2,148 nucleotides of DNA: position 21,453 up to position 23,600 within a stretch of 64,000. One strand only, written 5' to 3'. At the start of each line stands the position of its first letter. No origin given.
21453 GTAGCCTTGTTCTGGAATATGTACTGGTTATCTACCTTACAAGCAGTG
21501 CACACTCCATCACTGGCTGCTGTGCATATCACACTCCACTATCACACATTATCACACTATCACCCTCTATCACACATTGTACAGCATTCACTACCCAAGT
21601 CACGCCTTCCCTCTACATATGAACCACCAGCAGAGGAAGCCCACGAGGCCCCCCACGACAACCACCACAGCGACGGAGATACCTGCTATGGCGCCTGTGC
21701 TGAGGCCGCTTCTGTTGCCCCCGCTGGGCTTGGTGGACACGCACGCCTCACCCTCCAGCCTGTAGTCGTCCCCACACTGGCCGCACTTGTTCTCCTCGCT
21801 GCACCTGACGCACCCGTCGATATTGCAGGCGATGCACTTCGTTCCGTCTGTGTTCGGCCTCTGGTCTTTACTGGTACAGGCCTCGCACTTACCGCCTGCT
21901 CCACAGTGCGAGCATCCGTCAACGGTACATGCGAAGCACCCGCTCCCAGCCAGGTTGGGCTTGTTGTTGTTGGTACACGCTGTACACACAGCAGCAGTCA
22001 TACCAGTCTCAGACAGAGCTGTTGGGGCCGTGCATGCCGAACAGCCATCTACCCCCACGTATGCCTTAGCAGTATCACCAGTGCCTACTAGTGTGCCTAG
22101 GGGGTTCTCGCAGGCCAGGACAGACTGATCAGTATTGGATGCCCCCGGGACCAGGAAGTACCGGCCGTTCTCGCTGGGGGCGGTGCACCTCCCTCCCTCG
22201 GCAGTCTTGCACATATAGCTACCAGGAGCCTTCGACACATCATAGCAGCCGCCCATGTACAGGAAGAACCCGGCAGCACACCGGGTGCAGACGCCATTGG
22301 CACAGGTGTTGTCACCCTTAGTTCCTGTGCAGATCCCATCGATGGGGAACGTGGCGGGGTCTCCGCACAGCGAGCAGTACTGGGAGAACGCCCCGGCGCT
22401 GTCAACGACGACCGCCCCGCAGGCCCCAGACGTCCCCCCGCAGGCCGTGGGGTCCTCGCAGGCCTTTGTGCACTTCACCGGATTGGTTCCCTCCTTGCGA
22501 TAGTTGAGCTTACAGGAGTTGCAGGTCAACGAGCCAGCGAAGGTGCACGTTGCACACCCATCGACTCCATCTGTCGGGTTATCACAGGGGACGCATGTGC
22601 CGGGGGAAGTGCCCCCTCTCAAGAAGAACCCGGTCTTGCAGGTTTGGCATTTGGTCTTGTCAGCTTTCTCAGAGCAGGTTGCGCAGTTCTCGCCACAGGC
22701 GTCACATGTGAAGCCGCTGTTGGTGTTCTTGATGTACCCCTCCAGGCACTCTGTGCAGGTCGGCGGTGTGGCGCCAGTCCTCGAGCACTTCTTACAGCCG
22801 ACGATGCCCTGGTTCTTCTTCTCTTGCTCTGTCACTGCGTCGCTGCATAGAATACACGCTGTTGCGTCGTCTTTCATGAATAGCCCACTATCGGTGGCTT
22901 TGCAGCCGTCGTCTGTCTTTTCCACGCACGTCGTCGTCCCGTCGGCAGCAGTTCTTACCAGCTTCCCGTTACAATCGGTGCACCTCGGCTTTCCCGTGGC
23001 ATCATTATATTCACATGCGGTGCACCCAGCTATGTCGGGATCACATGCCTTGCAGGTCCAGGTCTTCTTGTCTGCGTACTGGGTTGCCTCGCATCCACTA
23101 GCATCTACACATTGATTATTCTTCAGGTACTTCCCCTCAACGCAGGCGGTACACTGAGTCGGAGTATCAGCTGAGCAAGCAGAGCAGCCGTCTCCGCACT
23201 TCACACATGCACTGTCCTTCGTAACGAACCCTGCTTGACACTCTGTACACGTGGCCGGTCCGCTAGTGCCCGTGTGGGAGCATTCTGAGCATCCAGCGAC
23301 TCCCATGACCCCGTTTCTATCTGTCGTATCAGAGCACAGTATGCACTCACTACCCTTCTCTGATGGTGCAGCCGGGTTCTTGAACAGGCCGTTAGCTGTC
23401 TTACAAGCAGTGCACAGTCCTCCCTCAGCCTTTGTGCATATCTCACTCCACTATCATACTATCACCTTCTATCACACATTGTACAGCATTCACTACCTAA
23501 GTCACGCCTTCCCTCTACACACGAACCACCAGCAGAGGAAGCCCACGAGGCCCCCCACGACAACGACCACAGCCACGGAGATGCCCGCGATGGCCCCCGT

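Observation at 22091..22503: GC-rich segment embedded in otherwise typical units U9 and U12 (29043..29455), resembling the GC-rich terminal unit U14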

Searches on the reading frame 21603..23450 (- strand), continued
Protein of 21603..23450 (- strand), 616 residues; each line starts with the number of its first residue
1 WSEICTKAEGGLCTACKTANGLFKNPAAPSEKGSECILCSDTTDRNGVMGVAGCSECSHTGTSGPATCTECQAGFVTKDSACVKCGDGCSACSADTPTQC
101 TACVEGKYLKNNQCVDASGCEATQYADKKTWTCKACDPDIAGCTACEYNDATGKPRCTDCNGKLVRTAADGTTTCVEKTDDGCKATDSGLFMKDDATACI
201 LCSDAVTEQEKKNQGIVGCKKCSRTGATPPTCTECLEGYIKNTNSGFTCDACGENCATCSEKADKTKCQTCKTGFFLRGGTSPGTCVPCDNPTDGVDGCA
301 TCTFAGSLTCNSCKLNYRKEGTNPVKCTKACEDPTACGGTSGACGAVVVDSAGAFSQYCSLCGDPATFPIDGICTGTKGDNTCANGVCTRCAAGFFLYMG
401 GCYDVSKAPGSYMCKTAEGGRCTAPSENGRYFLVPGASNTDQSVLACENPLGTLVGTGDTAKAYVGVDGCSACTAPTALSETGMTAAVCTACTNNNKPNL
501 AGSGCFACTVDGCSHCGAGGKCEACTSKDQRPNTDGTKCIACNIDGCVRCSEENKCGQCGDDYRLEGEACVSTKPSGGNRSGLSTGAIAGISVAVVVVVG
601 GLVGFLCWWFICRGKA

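Call 21: find_encoding_contigs(protein=P0123, flank=5000, max_places=2)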
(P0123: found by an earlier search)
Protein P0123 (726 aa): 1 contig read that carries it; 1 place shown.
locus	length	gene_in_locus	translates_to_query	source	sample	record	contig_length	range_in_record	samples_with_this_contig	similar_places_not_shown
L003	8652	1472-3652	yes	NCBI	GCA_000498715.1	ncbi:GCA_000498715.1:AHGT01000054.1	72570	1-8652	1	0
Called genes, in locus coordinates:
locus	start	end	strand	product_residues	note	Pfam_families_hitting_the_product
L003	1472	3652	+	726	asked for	PF03302:VSP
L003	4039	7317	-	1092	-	PF00899:ThiF, PF10585:UBA_E1_SCCH, PF09358:E1_UFD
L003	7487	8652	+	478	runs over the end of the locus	PF05903:Peptidase_C97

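Call 22: find_encoding_contigs(protein=P0003, flank=5000, max_places=2)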
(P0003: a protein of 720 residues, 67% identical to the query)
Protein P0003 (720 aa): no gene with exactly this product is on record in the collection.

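Call 40: list_cluster_members(proteins=[P0001, P0021, P0016])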
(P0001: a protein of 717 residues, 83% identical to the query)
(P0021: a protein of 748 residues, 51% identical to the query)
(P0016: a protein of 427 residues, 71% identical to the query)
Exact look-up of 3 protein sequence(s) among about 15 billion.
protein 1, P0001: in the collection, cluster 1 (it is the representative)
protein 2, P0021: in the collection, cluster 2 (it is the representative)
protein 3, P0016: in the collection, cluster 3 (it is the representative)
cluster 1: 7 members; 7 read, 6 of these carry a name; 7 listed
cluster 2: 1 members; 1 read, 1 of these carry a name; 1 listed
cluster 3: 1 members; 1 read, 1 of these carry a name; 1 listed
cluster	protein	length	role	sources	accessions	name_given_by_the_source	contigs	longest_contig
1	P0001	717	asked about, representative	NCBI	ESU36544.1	Variant-specific surface protein, partial [Giardia duodenalis]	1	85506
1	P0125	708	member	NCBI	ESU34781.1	Variant-specific surface protein, partial [Giardia duodenalis]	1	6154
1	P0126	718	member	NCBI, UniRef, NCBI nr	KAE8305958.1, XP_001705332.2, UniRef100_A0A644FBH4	VSP [Giardia duodenalis] | VSP n=1 Tax=Giardia intestinalis (strain ATCC 50803 / WB clone C6) TaxID=184922 ... | VSP [Giardia intestinalis]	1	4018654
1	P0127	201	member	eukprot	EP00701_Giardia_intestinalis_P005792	XP_001709616.1 VSP [Giardia lamblia ATCC 50803]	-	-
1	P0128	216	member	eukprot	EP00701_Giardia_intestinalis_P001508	XP_001705332.1 VSP [Giardia lamblia ATCC 50803]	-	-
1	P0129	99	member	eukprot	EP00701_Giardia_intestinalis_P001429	XP_001705253.1 VSP [Giardia lamblia ATCC 50803]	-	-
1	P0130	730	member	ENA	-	-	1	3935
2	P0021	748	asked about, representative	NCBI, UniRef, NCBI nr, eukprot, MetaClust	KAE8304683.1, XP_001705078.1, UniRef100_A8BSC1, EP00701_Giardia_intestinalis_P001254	VSP [Giardia duodenalis] | VSP n=1 Tax=Giardia intestinalis (strain ATCC 50803 / WB clone C6) TaxID=184922 ... | VSP [Giardia intestinalis]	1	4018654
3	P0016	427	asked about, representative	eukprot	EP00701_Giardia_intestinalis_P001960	XP_001705784.1 VSP [Giardia lamblia ATCC 50803]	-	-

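Call 55: find_encoding_contigs(protein=P0126, flank=3000, max_places=2)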
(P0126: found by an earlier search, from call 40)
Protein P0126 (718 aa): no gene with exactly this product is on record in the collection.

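Call 56: find_encoding_contigs(protein=P0130, flank=3000, max_places=2)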
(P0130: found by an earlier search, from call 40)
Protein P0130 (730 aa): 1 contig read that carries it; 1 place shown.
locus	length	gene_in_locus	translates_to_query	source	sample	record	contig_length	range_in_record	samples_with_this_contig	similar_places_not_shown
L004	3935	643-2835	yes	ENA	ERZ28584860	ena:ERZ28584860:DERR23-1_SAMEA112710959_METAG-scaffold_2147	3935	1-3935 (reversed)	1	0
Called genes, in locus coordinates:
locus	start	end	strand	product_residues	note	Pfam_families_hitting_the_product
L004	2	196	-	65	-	?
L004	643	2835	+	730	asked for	PF03302:VSP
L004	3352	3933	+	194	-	?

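Call 60: search_protein_families(library=pfam, proteins=[window:21603-23450:-])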
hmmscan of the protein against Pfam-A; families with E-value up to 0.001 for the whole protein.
window:21603-23450:- (616 aa): 1 family
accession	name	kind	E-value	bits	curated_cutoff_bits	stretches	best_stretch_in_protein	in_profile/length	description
PF03302.18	VSP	-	2.1e-37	129.4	31.4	3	481-616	264-397/397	Giardia variant-specific surface protein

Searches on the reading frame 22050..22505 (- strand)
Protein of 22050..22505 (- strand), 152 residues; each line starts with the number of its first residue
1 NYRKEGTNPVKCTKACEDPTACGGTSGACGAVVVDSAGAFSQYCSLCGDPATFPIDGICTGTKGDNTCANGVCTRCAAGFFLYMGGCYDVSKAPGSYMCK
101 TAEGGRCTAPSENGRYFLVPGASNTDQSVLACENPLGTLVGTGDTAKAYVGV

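Call 51: find_related_loci(query=window:22050-22505:-, collection=metagenome_contigs, flank=3000)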
Query window:22050-22505:- (152 aa) in metagenome_contigs; peptide patterns used: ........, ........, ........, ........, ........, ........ (x = any residue, [..] = any of these).
116 stretches matched a pattern, but none encodes a relative of the query by tblastn (E <= 1e-3).

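Call 60: search_protein_families(library=pfam, proteins=[window:22050-22505:-])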
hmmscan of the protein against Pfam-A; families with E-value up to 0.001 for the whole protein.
window:22050-22505:- (152 aa): 1 family
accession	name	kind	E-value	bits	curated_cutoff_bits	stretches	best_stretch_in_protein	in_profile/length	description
PF03302.18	VSP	-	1.6e-11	44.1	31.4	1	5-111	139-246/397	Giardia variant-specific surface protein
